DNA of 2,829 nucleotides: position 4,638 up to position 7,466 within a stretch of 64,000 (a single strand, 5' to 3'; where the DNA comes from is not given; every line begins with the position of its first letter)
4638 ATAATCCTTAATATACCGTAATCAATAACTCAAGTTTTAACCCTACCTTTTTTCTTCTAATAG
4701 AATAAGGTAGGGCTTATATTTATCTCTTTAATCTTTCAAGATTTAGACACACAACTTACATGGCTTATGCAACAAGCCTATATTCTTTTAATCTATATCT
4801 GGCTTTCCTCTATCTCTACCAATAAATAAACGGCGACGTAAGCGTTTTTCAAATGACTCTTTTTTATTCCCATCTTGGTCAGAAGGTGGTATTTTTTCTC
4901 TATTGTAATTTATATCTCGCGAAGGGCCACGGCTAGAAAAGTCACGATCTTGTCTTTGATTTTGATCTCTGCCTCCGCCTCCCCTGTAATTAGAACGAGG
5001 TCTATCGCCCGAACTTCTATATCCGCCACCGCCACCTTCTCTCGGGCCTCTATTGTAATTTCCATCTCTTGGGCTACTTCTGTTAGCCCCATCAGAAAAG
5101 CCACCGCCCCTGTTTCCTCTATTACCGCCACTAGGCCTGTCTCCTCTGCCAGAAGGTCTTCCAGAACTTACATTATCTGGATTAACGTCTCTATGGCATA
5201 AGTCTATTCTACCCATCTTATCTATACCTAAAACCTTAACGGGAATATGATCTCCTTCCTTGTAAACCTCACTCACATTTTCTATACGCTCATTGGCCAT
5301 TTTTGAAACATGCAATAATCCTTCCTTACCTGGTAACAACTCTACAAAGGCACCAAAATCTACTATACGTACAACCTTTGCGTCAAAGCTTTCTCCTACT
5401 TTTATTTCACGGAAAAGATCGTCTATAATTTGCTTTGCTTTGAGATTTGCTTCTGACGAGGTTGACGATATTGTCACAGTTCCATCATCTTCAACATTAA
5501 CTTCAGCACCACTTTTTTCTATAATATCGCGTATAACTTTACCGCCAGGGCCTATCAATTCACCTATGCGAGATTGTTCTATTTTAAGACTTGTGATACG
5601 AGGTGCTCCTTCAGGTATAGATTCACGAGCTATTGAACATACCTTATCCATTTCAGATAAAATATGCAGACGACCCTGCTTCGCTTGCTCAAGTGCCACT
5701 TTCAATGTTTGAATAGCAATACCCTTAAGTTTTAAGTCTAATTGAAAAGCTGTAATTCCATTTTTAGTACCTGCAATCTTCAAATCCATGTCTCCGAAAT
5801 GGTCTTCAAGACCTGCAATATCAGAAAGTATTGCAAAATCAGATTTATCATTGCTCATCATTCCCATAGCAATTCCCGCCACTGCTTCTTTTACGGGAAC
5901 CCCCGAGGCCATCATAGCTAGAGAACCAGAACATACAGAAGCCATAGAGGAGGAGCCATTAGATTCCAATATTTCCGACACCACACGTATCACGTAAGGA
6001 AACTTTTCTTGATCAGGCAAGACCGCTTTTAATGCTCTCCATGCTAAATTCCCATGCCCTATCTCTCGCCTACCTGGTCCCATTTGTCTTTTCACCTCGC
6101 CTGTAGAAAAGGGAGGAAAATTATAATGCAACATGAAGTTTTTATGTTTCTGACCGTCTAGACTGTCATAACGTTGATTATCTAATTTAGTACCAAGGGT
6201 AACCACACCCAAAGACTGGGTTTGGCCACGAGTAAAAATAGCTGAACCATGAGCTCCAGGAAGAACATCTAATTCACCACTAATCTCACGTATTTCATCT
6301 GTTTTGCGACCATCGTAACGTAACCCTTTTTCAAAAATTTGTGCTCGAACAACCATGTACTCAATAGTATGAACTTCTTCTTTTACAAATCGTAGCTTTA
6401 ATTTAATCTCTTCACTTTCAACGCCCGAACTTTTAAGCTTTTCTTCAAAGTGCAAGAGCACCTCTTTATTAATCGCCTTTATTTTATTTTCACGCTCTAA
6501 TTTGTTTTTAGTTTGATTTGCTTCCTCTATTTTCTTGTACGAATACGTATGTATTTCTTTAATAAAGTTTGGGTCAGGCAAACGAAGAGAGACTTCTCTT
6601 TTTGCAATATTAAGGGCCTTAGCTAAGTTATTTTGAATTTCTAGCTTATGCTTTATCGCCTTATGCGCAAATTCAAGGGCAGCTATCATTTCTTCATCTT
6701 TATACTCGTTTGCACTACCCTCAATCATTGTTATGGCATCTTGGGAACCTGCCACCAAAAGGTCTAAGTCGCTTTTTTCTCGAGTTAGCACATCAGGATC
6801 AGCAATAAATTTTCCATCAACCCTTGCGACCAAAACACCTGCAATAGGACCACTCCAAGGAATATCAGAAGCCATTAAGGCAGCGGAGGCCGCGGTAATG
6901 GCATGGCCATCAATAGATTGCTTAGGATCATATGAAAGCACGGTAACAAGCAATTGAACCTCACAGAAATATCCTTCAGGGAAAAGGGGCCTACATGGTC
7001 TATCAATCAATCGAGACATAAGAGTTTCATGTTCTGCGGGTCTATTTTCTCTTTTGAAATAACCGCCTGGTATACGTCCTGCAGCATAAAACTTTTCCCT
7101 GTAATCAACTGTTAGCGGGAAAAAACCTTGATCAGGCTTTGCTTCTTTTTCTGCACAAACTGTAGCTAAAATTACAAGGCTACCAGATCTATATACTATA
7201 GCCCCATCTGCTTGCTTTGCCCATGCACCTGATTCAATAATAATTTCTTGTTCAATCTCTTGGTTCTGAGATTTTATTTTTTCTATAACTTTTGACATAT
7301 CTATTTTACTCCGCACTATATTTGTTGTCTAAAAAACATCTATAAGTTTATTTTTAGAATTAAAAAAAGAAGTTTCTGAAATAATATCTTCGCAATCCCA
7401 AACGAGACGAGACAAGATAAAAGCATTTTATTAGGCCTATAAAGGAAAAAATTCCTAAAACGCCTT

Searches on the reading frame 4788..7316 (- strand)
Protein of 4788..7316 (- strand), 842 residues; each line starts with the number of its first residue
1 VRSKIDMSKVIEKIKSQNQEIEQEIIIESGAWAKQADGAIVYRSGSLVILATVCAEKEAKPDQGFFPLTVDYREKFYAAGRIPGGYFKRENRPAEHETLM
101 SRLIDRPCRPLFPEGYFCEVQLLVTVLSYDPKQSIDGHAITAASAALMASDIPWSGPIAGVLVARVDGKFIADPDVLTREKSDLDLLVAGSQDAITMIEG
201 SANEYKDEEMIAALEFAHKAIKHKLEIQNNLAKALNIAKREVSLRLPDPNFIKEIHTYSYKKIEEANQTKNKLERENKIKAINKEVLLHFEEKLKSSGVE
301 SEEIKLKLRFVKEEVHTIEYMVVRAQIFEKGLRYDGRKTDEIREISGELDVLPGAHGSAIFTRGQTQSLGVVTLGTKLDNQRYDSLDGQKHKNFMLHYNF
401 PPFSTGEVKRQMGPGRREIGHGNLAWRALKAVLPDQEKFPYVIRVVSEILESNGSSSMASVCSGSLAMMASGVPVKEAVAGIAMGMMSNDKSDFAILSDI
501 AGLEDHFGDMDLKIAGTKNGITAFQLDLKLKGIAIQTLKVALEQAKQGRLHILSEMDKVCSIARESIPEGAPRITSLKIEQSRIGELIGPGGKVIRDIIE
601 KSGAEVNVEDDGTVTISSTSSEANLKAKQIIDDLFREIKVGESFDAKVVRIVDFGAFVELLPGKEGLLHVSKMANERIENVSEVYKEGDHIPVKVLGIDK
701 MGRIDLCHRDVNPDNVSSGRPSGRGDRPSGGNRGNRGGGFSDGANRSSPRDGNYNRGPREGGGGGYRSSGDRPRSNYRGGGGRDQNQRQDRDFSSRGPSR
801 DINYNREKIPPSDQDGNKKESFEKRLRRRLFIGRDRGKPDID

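Call 40: search_protein_families(library=ncbifam, proteins=[window:4788-7316:-], max_evalue=1e-10)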
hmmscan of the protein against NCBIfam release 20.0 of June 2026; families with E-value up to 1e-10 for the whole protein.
window:4788-7316:- (842 aa): 15 families
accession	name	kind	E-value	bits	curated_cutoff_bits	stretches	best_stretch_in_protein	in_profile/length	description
TIGR03591.1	polynuc_phos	equivalog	2e-285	948.7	525.05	1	22-710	4-688/689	polyribonucleotide nucleotidyltransferase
NF008805.1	PRK11824.1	equivalog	2.3e-282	938.4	471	1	20-709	6-681/683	polyribonucleotide nucleotidyltransferase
TIGR02696.1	pppGpp_PNP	exception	1.3e-183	612.3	1106.75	1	24-706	18-718/720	guanosine pentaphosphate synthetase I/polyribonucleotide nucleotidyltransferase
TIGR02065.1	ECX1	equivalog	5.4e-37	127.3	318.7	1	327-548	3-214/230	exosome complex exonuclease Rrp41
NF005208.0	PRK06676.1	equivalog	1.5e-19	70.3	368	1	633-715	271-354/391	30S ribosomal protein S1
NF000907.0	PRK00087.1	equivalog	4.7e-19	68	624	1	636-715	559-639/671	bifunctional 4-hydroxy-3-methylbut-2-enyl diphosphate reductase/30S ribosomal protein S1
NF010379.0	PRK13806.1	equivalog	4.9e-17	61.7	648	1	608-703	170-270/491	30S ribosomal protein S1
NF004473.0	PRK05807.1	equivalog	7.5e-16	58.7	178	1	638-714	3-78/136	S1 domain-containing RNA-binding protein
NF006363.0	PRK08582.1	equivalog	1.8e-15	57.3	171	1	638-716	3-81/140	S1 domain-containing RNA-binding protein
NF004952.0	PRK06299.1-2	equivalog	4e-15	55.1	524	1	624-714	283-379/580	30S ribosomal protein S1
NF040579.1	S1_dom_CvfD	subfamily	3.1e-14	53.2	117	1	639-715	2-79/113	CvfD/Ygs/GSP13 family RNA-binding post-transcriptional regulator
NF004953.0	PRK06299.1-3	equivalog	9.4e-14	50.6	720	1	631-703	289-363/580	30S ribosomal protein S1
NF005973.0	PRK08059.1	equivalog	3e-13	49.9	148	1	637-714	4-82/123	S1 domain-containing post-transcriptional regulator GSP13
TIGR00717.1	rpsA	equivalog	8.9e-12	44.3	577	1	631-708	178-255/516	30S ribosomal protein S1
NF005911.0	PRK07899.1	equivalog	7.6e-11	41.4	691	0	634-712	287-366/486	30S ribosomal protein S1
